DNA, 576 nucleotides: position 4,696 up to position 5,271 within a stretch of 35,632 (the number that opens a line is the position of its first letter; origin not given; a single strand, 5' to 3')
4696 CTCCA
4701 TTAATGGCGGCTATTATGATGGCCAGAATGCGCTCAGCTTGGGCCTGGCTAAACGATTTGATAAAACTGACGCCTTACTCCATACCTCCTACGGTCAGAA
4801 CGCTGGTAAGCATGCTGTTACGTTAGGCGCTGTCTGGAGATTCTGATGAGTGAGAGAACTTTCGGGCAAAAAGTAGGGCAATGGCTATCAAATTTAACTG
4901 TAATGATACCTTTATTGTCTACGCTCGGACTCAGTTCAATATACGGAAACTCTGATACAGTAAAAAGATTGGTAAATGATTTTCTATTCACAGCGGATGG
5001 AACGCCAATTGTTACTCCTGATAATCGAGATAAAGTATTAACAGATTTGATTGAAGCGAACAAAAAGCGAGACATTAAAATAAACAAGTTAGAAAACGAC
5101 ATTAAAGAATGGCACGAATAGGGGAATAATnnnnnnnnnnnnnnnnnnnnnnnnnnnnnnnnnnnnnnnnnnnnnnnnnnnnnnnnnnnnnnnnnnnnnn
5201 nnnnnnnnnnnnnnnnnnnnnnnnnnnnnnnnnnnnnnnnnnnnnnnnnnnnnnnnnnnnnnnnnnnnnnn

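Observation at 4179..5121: Minimal YadA-type trimeric-autotransporter anchor encoded where spanins are expected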

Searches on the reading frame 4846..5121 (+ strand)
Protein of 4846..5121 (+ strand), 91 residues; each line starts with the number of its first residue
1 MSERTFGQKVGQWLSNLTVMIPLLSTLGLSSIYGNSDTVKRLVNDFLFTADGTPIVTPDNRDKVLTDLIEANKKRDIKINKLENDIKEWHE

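Call 3: search_protein_families(library=pfam, proteins=[window:4846-5121:+], max_evalue=1)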
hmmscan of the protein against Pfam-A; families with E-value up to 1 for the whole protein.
window:4846-5121:+ (91 aa): 0 families

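Call 4: search_protein_families(library=phrogs, proteins=[window:4846-5121:+], max_evalue=0.1)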
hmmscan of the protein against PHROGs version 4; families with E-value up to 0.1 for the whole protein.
window:4846-5121:+ (91 aa): 2 families
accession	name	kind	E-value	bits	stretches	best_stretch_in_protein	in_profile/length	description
phrog_19600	-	other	0.0041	17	1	20-88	184-251/447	ATPase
phrog_31182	-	unknown function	0.1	12.7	0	48-88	249-289/332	-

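Call 55: find_homologous_proteins(query=A4, max_evalue=0.001)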
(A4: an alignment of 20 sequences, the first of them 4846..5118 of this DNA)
Query A4 (20 sequences) (91 aa, profile of the alignment): 19 proteins with E <= 0.001 among 563 candidates.
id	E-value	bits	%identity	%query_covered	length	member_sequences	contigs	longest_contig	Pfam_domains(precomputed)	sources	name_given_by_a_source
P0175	1.2e-20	92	-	-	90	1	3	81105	-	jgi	-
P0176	3.1e-18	84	-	-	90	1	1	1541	-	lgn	-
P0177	7.5e-18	83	-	-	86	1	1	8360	-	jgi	-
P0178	1.0e-16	79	-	-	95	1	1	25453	-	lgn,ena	-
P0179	2.5e-16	78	-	-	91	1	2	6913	-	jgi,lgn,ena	-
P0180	1.1e-15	76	58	100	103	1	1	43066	-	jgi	jgi:hypothetical protein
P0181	5.9e-12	64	100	100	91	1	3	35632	-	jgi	-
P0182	8.5e-12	63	-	-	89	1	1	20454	-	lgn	-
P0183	1.2e-11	63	-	-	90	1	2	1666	-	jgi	-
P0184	1.5e-11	62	55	100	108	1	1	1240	-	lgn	-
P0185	1.0e-10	60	-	-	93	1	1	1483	-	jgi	-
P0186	1.5e-9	56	-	-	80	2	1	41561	-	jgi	jgi:hypothetical protein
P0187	5.8e-9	54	-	-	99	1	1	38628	-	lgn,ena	-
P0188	8.1e-9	54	-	-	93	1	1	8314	-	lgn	-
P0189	2.4e-8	52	-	-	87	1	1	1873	-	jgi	-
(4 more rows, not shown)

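Call 56: find_encoding_contigs(protein=P0187, flank=5000, max_places=1)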
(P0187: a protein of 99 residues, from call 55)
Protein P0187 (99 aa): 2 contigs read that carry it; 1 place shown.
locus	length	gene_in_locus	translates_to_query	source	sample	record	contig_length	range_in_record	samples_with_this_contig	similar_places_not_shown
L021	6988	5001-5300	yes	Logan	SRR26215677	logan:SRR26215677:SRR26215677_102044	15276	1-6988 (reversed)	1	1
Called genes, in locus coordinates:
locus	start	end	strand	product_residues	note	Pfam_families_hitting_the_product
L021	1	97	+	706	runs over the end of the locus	-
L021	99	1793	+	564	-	-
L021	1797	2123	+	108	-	-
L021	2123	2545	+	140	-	PF18925:DUF5675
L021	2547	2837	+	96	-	-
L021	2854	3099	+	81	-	-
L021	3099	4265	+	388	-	-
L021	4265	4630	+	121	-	-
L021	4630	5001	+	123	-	-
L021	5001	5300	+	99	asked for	-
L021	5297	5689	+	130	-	-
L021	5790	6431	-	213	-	-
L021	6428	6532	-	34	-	-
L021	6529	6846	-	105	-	-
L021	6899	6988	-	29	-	?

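Call 57: find_encoding_contigs(protein=P0182, flank=5000, max_places=1)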
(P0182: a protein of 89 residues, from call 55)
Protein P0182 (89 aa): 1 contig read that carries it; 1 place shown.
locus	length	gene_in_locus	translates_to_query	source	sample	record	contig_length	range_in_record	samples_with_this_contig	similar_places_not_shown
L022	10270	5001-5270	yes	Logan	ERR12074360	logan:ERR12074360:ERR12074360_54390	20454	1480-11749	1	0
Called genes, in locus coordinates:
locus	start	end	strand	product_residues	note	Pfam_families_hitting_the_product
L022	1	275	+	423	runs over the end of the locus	-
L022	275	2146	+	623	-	-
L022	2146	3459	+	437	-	-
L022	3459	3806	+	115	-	-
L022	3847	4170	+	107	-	-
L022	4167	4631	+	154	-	PF08291:Peptidase_M15_3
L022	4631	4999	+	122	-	PF03895:YadA_anchor (weak)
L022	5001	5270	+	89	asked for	-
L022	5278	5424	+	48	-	-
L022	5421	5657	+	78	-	-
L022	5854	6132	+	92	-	-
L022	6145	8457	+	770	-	-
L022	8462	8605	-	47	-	-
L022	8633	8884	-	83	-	-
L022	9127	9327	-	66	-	-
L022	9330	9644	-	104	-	PF08774:VRR_NUC (weak)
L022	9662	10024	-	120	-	-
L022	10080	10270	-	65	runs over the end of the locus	-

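Call 58: find_encoding_contigs(protein=P0188, flank=4000, max_places=1)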
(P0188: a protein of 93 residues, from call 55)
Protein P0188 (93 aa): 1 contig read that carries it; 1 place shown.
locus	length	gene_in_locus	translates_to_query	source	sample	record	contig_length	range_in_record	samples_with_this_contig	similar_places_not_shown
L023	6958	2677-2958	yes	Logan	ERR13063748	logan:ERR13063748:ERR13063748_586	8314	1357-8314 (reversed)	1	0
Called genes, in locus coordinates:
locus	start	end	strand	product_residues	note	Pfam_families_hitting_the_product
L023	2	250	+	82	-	?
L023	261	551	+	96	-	-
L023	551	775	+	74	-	-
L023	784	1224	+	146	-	-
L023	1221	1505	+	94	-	-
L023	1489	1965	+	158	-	PF18925:DUF5675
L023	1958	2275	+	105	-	-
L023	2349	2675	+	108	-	PF03895:YadA_anchor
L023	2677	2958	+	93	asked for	-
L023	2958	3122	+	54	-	-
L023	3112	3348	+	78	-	-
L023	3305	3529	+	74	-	-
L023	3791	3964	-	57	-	-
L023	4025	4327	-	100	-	PF06356:DUF1064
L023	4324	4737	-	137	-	-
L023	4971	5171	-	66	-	-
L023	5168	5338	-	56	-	-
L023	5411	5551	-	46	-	-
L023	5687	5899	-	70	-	-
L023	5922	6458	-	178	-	PF13392:HNH_3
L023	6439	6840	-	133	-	-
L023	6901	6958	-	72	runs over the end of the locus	-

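Call 75: predict_structure(alignment_id=A5)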
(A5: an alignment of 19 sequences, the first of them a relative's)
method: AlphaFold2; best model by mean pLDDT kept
length: 91 residues; sequences in the alignment: 19
mean_pLDDT: 56.3   pTM: 0.26
mean pLDDT of the five models: 56.3, 55.7, 54.0, 52.0, 47.5
residues with pLDDT >= 90: 0; 70-90: 0; 50-70: 84; < 50: 7
segments of 3 or more residues with pLDDT < 50: none
pLDDT, mean of each block of 10 residues (from residue 1): 51 58 59 54 55 56 63 57 55 48
secondary structure, 60 per line:
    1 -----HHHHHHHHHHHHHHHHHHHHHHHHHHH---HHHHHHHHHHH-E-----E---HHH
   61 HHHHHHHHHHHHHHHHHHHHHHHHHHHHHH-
elements in order: H6-32 H36-46 H58-90
